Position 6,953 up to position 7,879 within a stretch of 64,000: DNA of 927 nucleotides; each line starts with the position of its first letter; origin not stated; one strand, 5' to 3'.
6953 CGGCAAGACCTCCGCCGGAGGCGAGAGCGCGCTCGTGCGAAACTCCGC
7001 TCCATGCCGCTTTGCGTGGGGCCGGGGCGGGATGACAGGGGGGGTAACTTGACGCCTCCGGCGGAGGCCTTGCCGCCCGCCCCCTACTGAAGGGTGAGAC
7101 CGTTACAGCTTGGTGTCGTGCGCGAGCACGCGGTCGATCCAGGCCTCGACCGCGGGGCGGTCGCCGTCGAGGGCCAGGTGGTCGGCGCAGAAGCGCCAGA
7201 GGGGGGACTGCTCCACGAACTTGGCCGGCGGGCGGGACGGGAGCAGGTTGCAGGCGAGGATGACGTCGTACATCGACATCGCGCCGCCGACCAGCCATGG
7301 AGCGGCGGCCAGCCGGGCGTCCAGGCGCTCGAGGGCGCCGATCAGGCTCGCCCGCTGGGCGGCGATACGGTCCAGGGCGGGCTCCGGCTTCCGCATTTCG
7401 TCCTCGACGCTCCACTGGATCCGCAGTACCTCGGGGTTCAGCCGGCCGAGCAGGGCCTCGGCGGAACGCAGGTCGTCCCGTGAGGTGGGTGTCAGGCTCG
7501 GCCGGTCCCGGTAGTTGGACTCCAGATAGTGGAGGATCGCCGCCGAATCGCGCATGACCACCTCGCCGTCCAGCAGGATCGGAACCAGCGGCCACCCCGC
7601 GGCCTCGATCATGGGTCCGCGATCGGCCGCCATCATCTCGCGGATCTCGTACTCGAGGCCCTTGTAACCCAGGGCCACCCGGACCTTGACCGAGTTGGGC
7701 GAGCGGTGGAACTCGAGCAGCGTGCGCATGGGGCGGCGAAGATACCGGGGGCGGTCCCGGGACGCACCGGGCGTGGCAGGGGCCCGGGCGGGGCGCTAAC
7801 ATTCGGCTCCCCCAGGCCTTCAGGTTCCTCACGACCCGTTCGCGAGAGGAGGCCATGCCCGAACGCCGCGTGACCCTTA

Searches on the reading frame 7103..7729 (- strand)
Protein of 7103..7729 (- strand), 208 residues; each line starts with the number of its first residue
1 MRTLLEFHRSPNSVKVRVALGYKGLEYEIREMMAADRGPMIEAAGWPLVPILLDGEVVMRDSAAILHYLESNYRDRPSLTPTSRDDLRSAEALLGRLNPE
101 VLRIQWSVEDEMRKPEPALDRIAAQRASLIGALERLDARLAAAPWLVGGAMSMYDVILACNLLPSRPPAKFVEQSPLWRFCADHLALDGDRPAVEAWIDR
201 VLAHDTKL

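Call 50: find_homologous_proteins(query=window:7103-7729:-, max_evalue=1e-30)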
Query window:7103-7729:- (208 aa): 179 proteins with E <= 1e-30 among 1107 candidates; the best 120 are listed.
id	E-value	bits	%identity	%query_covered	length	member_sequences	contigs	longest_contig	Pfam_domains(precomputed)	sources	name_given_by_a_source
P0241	1.1e-132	458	100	100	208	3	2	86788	PF13410.12,PF13417.13,PF02798.27,PF13409.13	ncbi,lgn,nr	ncbi:MAG TPA: glutathione S-transferase family protein [Gemmatimonadota bacterium]|nr:glutathione S-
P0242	2.4e-112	392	85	100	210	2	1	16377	PF13410.12,PF13417.13,PF02798.27,PF13409.13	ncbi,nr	ncbi:MAG TPA: glutathione S-transferase family protein [Gemmatimonadota bacterium]|nr:glutathione S-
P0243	6.3e-111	387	84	100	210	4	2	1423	PF13410.12,PF13417.13,PF02798.27,PF13409.13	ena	-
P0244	1.7e-110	386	83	100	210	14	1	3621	PF13410.12,PF13417.13,PF13409.13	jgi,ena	jgi:glutathione S-transferase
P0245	4.6e-110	384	84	100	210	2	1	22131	PF13410.12,PF13417.13,PF13409.13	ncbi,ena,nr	ncbi:MAG TPA: glutathione S-transferase family protein [Gemmatimonadota bacterium]|nr:glutathione S-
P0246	2.0e-108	379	82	100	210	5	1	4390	PF13410.12,PF13417.13,PF13409.13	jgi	jgi:glutathione S-transferase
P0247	2.6e-108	379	81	100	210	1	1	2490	PF13410.12,PF13417.13,PF13409.13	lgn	-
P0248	3.9e-108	378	81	100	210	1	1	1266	PF13410.12,PF13417.13,PF02798.27,PF13409.13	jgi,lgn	jgi:glutathione S-transferase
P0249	3.9e-108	378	81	100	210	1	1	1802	PF13410.12,PF13417.13,PF02798.27,PF13409.13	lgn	-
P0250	9.5e-108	377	81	100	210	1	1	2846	PF13410.12,PF13417.13,PF13409.13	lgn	-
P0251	1.4e-107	376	81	100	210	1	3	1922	PF13410.12,PF13417.13,PF02798.27,PF13409.13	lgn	-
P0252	1.6e-107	376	81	100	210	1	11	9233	PF13410.12,PF13417.13,PF02798.27,PF13409.13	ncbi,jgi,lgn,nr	ncbi:MAG TPA: glutathione S-transferase family protein [Gemmatimonadota bacterium]|jgi:glutathione S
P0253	1.6e-107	376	81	100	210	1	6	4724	PF13410.12,PF13417.13,PF02798.27,PF13409.13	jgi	jgi:glutathione S-transferase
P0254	2.6e-107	375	81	100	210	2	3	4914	PF13410.12,PF13417.13,PF13409.13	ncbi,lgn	-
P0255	4.1e-107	375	80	100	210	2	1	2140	PF13410.12,PF13417.13,PF02798.27,PF13409.13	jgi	jgi:glutathione S-transferase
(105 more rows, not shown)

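Call 51: find_encoding_contigs(protein=P0245, flank=10000, max_places=4)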
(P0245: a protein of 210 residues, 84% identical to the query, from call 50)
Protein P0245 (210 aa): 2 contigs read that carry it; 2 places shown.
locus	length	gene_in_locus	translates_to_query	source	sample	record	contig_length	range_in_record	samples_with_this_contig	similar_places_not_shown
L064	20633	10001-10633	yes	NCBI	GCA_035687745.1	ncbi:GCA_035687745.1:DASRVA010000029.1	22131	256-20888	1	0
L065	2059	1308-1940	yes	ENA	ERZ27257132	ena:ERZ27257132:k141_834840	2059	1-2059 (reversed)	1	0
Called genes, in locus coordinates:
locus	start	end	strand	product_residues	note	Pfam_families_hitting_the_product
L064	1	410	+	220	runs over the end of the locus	PF01209:Ubie_methyltran, PF13489:Methyltransf_23, PF13847:Methyltransf_31, PF08241:Methyltransf_11, PF08242:Methyltransf_12, PF13649:Methyltransf_25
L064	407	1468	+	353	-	-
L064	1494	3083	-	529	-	PF01432:Peptidase_M3 (faint), PF02074:Peptidase_M32 (faint), PF01401:Peptidase_M2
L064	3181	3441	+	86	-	PF13560:HTH_31, PF01381:HTH_3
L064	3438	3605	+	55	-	-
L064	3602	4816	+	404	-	PF05684:DUF819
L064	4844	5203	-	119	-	-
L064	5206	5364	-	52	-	PF00440:TetR_N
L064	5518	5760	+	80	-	PF02604:PhdYeFM_antitox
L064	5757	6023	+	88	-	PF06769:YoeB_toxin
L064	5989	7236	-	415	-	-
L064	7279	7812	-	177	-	PF12973:Cupin_7 (weak), PF07883:Cupin_2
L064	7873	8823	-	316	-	PF01791:DeoC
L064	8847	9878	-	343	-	PF00316:FBPase, PF18913:FBPase_C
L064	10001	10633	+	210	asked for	PF13417:GST_N_3, PF13409:GST_N_2, PF13410:GST_C_2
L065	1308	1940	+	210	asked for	PF13417:GST_N_3, PF13409:GST_N_2, PF13410:GST_C_2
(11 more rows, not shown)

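Call 52: find_encoding_contigs(protein=P0242, flank=10000, max_places=4)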
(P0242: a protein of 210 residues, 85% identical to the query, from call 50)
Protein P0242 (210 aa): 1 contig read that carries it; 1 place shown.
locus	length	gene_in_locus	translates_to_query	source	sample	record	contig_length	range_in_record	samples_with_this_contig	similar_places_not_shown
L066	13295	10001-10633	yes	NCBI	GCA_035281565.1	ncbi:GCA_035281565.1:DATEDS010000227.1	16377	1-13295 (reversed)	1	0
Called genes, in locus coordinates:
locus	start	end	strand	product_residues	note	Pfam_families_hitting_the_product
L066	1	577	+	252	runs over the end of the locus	PF01209:Ubie_methyltran, PF13489:Methyltransf_23, PF13847:Methyltransf_31, PF08241:Methyltransf_11, PF08242:Methyltransf_12, PF13649:Methyltransf_25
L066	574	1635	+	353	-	PF08450:SGL (faint), PF24684:Vgb_lyase, PF07494:Reg_prop (faint), PF24684:Vgb_lyase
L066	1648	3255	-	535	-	PF01432:Peptidase_M3 (faint), PF01401:Peptidase_M2, PF02074:Peptidase_M32 (faint)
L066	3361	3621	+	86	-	PF13560:HTH_31, PF01381:HTH_3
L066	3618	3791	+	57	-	-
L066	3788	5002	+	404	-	PF05684:DUF819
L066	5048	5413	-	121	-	-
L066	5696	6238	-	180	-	PF12973:Cupin_7, PF07883:Cupin_2 (weak)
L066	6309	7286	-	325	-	PF01791:DeoC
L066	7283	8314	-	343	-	PF00316:FBPase, PF18913:FBPase_C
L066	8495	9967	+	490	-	PF00890:FAD_binding_2, PF01266:DAO, PF07992:Pyr_redox_2 (faint), PF12831:FAD_oxidored (weak), PF01593:Amino_oxidase (faint), PF13450:NAD_binding_8, PF00355:Rieske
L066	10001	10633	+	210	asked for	PF02798:GST_N (faint), PF13417:GST_N_3, PF13409:GST_N_2, PF13410:GST_C_2 (weak)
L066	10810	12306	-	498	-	PF00672:HAMP, PF00512:HisKA, PF02518:HATPase_c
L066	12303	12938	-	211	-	-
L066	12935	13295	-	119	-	PF01966:HD, PF13487:HD_5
